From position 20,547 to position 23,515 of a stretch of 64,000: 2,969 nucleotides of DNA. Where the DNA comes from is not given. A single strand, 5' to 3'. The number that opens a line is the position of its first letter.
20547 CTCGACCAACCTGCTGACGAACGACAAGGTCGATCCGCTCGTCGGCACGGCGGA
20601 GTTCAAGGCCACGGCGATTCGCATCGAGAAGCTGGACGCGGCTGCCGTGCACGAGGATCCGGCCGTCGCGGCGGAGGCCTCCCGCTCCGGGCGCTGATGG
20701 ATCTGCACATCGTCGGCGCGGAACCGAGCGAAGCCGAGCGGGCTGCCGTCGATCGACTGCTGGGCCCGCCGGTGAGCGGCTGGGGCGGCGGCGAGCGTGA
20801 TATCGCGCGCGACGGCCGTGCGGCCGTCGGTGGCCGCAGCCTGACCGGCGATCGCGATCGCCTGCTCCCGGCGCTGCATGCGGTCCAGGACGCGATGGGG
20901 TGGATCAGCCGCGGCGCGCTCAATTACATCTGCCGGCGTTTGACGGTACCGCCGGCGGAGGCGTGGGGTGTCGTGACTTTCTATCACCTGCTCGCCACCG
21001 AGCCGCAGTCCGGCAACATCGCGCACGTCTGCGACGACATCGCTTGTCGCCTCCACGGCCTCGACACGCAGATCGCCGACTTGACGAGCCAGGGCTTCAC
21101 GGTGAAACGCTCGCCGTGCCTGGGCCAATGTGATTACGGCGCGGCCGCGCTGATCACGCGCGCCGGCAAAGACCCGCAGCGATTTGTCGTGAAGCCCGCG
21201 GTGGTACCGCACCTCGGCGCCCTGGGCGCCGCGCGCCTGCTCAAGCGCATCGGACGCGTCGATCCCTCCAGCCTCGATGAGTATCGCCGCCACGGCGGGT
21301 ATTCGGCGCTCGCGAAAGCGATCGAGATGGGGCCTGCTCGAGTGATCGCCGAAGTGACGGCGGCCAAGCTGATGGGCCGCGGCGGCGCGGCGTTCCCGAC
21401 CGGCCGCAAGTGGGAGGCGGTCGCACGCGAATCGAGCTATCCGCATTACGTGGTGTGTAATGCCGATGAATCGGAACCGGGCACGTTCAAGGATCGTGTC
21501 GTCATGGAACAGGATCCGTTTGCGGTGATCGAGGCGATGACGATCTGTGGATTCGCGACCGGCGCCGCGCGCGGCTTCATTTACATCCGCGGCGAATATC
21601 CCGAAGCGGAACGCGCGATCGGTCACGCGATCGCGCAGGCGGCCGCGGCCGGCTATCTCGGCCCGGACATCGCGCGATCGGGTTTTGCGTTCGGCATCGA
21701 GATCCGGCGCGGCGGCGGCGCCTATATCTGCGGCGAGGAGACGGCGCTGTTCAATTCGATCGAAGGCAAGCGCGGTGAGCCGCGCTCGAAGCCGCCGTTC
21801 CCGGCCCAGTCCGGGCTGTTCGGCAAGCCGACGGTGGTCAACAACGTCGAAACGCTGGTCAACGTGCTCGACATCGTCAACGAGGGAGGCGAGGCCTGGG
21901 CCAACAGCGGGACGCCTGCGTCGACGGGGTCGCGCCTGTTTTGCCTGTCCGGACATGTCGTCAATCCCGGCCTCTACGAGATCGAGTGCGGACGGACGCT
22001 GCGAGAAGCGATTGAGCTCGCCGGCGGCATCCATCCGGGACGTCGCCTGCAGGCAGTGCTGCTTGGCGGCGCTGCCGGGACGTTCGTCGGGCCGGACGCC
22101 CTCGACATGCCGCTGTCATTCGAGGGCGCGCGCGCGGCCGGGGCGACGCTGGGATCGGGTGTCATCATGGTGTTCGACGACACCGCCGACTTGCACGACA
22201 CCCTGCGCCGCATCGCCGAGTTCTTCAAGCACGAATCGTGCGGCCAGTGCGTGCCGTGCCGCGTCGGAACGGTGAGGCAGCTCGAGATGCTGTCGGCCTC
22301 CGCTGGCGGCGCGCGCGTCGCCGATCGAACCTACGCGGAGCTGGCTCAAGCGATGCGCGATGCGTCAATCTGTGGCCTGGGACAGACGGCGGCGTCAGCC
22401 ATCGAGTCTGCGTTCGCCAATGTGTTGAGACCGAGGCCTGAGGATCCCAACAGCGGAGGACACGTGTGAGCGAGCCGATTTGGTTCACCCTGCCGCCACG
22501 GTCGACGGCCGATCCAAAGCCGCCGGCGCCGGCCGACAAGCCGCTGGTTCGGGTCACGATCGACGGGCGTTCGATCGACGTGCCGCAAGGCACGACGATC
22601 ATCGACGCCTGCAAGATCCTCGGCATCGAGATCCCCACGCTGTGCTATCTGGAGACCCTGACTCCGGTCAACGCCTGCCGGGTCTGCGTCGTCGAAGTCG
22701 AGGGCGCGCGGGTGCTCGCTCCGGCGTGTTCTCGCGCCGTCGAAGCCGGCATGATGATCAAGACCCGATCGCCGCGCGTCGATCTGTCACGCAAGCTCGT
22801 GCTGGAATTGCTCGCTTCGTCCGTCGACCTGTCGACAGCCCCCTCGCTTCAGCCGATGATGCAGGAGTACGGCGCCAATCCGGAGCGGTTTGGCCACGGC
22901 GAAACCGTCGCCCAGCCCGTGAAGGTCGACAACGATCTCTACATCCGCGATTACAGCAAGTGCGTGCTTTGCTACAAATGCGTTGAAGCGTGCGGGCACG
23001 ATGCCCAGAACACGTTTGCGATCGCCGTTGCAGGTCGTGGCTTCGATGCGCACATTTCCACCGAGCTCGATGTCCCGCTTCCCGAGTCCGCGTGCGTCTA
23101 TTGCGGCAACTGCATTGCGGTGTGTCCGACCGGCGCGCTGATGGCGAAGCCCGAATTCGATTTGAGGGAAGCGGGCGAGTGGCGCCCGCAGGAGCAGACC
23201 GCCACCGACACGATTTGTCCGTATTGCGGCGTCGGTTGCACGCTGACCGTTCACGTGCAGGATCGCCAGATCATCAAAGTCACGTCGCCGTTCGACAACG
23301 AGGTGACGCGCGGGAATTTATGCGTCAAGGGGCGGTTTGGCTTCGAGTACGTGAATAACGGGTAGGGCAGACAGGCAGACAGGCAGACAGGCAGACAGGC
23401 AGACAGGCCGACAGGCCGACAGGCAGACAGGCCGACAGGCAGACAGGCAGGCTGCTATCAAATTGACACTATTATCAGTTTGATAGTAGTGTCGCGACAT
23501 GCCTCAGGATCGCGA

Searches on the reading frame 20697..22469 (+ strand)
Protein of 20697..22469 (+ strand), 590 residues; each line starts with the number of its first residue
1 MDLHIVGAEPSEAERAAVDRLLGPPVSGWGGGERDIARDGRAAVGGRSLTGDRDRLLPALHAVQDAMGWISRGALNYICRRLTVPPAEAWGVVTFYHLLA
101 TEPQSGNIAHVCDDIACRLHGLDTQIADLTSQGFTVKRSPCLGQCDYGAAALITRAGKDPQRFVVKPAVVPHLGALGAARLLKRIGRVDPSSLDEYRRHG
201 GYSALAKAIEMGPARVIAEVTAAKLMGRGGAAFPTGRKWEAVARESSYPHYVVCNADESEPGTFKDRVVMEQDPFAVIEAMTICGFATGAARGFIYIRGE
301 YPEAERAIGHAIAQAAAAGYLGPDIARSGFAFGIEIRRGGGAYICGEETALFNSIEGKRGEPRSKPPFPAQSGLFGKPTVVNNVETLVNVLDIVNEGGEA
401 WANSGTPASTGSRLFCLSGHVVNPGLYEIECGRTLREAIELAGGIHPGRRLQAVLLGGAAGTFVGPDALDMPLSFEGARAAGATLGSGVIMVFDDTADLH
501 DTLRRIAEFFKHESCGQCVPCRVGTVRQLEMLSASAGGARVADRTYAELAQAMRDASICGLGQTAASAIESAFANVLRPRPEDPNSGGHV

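Call 16: search_protein_families(library=pfam, proteins=[window:20697-22469:+], max_evalue=0.001)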
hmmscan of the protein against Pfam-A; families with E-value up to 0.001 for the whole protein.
window:20697-22469:+ (590 aa): 5 families
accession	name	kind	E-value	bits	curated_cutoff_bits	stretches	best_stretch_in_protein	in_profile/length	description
PF01512.22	Complex1_51K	-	1.4e-47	161.7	31.2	1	220-391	1-149/150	Nuo51 FMN-binding domain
PF10589.14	NADH_4Fe-4S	-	1.8e-20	73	23.5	1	502-574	2-76/85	NADH-ubiquinone oxidoreductase-F iron-sulfur binding region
PF01257.25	2Fe-2S_thioredx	-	8.6e-19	68.3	24.8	1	51-153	10-124/145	Thioredoxin-like [2Fe-2S] ferredoxin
PF22461.2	SLBB_2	-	1.7e-08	34.9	27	1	414-460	2-50/79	SLBB domain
PF10531.15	SLBB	-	4.9e-08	33.1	27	1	415-454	2-41/55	SLBB domain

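Call 17: search_protein_families(library=ncbifam, proteins=[window:20697-22469:+], max_evalue=0.001)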
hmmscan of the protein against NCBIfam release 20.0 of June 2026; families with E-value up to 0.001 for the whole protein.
window:20697-22469:+ (590 aa): 15 families
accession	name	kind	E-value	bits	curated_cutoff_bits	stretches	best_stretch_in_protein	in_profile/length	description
TIGR01959.1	nuoF_fam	equivalog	1.5e-134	448.5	558.65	1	182-573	3-399/410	NADH-quinone oxidoreductase subunit NuoF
NF010120.0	PRK13596.1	equivalog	1e-107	360.3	389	1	181-573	8-406/433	NADH-quinone oxidoreductase subunit NuoF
NF008436.0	PRK11278.1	equivalog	1.8e-103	346.9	749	1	189-537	23-376/448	NADH-quinone oxidoreductase subunit NuoF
NF005722.0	PRK07539.1-2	equivalog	4.3e-16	59.4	141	1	51-155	22-138/157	NADH-quinone oxidoreductase subunit NuoE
NF005747.0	PRK07571.1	equivalog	1e-14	54.5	224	1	53-130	36-113/173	bidirectional hydrogenase complex protein HoxE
TIGR01958.1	nuoE_fam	subfamily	1.2e-14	54.7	142.4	1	52-145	14-119/148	NADH-quinone oxidoreductase subunit NuoE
NF004638.0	PRK05988.1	equivalog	3.4e-13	49.7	198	1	55-125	27-97/159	formate dehydrogenase subunit gamma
TIGR04481.1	PR_assoc_PrdC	equivalog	7.4e-10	38.2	490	1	216-445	76-271/425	proline reductase-associated electron transfer protein PrdC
NF005725.0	PRK07539.1-5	equivalog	4e-09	36.4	220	1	53-126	38-112/174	NADH-quinone oxidoreductase subunit NuoE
NF003454.1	PRK05035.1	equivalog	6.2e-09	34.9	345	1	205-459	115-332/556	electron transport complex subunit RsxC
TIGR01945.1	rnfC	subfamily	1.5e-08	33.6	245.95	1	205-314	113-220/435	RnfABCDGE type electron transport complex subunit C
NF005721.0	PRK07539.1-1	equivalog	4.8e-07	29.3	308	1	52-129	44-121/292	NADH-quinone oxidoreductase subunit NuoE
NF005723.0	PRK07539.1-3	equivalog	1.1e-06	28.6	226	1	56-129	26-98/158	NADH-quinone oxidoreductase subunit NuoE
NF005724.0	PRK07539.1-4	equivalog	1.6e-06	28.1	280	1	56-123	42-110/240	NADH-quinone oxidoreductase subunit NuoE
NF009040.0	PRK12373.1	equivalog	9.1e-05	22.3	514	1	56-123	39-107/400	NADH-quinone oxidoreductase subunit E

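Call 51: search_solved_structures(query=window:20697-22466:+, max_evalue=1e-20)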
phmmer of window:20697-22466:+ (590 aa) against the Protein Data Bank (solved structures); distinct sequences matched with E-value up to 1e-20: 61 (the best 60 are shown).
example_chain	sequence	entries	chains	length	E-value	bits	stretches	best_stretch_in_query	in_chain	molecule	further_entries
9bov_B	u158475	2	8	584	2.6e-114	386.3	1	157-569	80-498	NADH dehydrogenase (Quinone)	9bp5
8oh5_B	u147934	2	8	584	1.9e-112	380.1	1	162-569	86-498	NAD-reducing hydrogenase subunit HoxF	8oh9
7t2r_B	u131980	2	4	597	4.5e-112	378.9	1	181-569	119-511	NiFe hydrogenase subunit B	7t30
7q4v_B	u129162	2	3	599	6.8e-111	375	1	182-571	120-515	Iron hydrogenase HydB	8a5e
7q4w_B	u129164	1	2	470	2.7e-108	366.4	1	193-571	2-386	Iron hydrogenase HydB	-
9n5u_B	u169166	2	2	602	3.1e-107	362.9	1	181-569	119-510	NfnB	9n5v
6vw7_B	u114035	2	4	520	4.4e-107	362.4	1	182-571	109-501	NAD-dependent formate dehydrogenase beta subunit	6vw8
8a6t_B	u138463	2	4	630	6.3e-106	358.6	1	180-572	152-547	Electron bifurcating hydrogenase subunit HydB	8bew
7p5h_B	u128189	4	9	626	7.3e-105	355.1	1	181-572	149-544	Fe-hydrogenase, subunit beta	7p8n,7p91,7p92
9fe7_B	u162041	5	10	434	9.6e-105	354.7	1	179-571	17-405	NADH-quinone oxidoreductase subunit F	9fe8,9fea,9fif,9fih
6q9c_B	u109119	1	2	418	1.2e-104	354.4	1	179-571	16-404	NADH-quinone oxidoreductase subunit F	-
7q5y_C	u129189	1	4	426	1.2e-104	354.3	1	179-571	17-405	NADH-quinone oxidoreductase subunit F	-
6hl2_B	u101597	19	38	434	1.3e-104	354.2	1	179-571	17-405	NADH-quinone oxidoreductase subunit F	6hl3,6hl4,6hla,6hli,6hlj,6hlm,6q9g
9fii_B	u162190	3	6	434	4.7e-104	352.4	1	179-571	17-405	NADH-quinone oxidoreductase subunit F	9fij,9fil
6q9k_B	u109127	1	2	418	5.9e-104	352.1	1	179-571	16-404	NADH-quinone oxidoreductase subunit F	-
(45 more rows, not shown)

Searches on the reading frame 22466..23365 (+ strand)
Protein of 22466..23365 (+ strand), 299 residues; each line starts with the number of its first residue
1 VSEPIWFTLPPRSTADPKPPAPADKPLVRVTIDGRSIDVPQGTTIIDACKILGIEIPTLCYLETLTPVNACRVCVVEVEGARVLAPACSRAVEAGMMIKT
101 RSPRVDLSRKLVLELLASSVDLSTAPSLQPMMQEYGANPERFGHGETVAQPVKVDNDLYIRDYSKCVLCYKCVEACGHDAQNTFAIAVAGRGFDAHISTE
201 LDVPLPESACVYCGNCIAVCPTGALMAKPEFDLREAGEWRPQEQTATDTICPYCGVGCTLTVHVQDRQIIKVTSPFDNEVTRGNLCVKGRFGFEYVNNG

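Call 16: search_protein_families(library=pfam, proteins=[window:22466-23365:+], max_evalue=0.001)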
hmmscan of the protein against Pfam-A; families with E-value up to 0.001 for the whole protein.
window:22466-23365:+ (299 aa): 10 families
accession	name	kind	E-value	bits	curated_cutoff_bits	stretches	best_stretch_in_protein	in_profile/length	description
PF13510.11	Fer2_4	-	1.1e-19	70.7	22.8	1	28-102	4-81/82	2Fe-2S iron-sulfur cluster binding domain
PF04879.21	Molybdop_Fe4S4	-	5e-19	68.5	22.7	1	246-298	3-55/55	Molybdopterin oxidoreductase Fe4S4 domain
PF00037.32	Fer4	-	1.7e-09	37.5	21.1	2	207-225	5-23/24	4Fe-4S binding domain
PF12838.12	Fer4_7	-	2.6e-09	37.8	27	2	165-224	1-52/52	4Fe-4S dicluster domain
PF22117.2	Fer4_Nqo3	-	2.8e-07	31.1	27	1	163-225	8-66/67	NADH-quinone oxidoreductase subunit 3, ferredoxin-like domain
PF13484.11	Fer4_16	-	5.4e-07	30.7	30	1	210-243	2-36/66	4Fe-4S double cluster binding domain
PF13187.11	Fer4_9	-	3.5e-06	27.4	27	1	165-224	1-51/52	4Fe-4S dicluster domain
PF13237.11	Fer4_10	-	1.2e-05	25.6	25.5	0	160-176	3-19/53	4Fe-4S dicluster domain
PF12837.12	Fer4_6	-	0.00017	21.8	25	0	162-180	5-23/24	4Fe-4S binding domain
PF14697.11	Fer4_21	-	0.00033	21.1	35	1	163-223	5-55/59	4Fe-4S dicluster domain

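Call 17: search_protein_families(library=ncbifam, proteins=[window:22466-23365:+], max_evalue=0.001)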
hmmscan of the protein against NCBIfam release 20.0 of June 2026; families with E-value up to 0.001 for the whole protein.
window:22466-23365:+ (299 aa): 34 families (the best 25 are shown)
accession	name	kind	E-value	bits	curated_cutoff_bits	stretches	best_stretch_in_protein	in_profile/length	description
NF040763.1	FeFe_hydrog_A6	exception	2.5e-54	184.7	765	1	28-230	1-210/571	NADH-dependent [FeFe] hydrogenase, group A6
TIGR01973.1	NuoG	equivalog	6e-45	154.1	470.05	1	30-298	1-266/606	NADH-quinone oxidoreductase subunit NuoG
NF005745.0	PRK07569.1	equivalog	5.6e-43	147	333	1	29-228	5-210/238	bidirectional hydrogenase complex protein HoxU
NF005895.0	PRK07860.1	equivalog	7.4e-37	126.8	802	1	20-297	10-287/811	NADH-quinone oxidoreductase subunit G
NF006305.0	PRK08493.1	equivalog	5.2e-33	114.1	591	2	28-179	2-156/819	NADH-quinone oxidoreductase subunit G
NF040762.1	Hydr_FeFe_Clost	exception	2.3e-31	109.1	900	1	29-232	2-211/572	ferredoxin hydrogenase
NF009454.0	PRK12814.1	equivalog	6.3e-20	71.1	916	1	28-116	4-92/657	putative NADPH-dependent glutamate synthase small subunit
TIGR01591.1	Fdh-alpha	equivalog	4.6e-14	51.5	666.25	1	249-298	1-50/672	formate dehydrogenase subunit alpha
TIGR02512.1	FeFe_hydrog_A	subfamily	1.1e-13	50.8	405.95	1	161-230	4-72/375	[FeFe] hydrogenase, group A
NF041513.1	formate_DH_Act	exception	7e-10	37.3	1400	1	245-296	41-92/1067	formate dehydrogenase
NF006221.0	PRK08348.1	subfamily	2.7e-08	33.6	124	1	142-234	23-101/136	NADH-plastoquinone oxidoreductase subunit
NF004537.0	PRK05888.1-3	equivalog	3.7e-08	33.1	163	1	209-234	114-139/204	NADH-quinone oxidoreductase subunit NuoI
NF042909.1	FMH_DH_FwdF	exception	5.4e-08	32.3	375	1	162-256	53-145/336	tungsten-dependent formylmethanofuran dehydrogenase subunit FwdF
TIGR04105.1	FeFe_hydrog_B1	subfamily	5.9e-07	28.5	450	1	156-229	134-209/462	monomeric [FeFe] hydrogenase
TIGR01971.1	NuoI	subfamily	6.5e-07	29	113.05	1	208-235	81-108/121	NADH-quinone oxidoreductase, chain I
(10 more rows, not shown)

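Call 52: search_solved_structures(query=window:22466-23362:+, max_evalue=1e-10)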
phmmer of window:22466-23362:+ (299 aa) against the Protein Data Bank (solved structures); distinct sequences matched with E-value up to 1e-10: 70 (the best 60 are shown).
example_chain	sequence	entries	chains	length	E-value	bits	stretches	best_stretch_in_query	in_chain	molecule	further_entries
9wxb_B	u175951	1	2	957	3e-46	161.3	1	10-297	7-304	Formate dehydrogenase alpha subunit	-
6tg9_A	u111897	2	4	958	4.1e-43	151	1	14-297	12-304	Formate dehydrogenase subunit alpha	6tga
9bov_A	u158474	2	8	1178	4.3e-43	150.9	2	131-298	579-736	Molybdopterin oxidoreductase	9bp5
7vw6_A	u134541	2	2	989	4e-42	147.8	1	21-297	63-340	Formate dehydrogenase | Tungsten-containing formate dehydrogenase alpha subunit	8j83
7e5z_A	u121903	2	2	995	4.1e-42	147.7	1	21-297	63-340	Formate dehydrogenase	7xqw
8a6t_A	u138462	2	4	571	4.8e-42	147.5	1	27-232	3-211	Electron bifurcating hydrogenase subunit HydA1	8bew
8oh5_C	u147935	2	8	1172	6.8e-42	147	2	132-298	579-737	Formate dehydrogenase-O, major subunit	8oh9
7q4v_A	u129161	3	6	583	1.4e-36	129.5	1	30-231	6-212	Iron hydrogenase HydA1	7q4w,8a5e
7t2r_A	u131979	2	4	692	8.9e-36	126.9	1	28-291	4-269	NiFe hydrogenase subunit A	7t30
7p5h_A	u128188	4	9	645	7.3e-34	120.7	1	29-232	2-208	Fe-hydrogenase, subunit alpha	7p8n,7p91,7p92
7zm7_A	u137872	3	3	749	1.8e-29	106.2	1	21-292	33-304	NADH-ubiquinone oxidoreductase-like protein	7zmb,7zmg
7arc_G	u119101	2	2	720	3.5e-29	105.3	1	15-294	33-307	75 kDa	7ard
9gzq_A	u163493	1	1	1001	3.6e-29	105.2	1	30-228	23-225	Probable oxidoreductase YjgC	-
8rqz_C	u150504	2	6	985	5e-29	104.8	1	30-228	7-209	Probable oxidoreductase YjgC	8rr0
8e9g_G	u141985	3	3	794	7e-29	104.3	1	16-297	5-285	NADH-quinone oxidoreductase subunit G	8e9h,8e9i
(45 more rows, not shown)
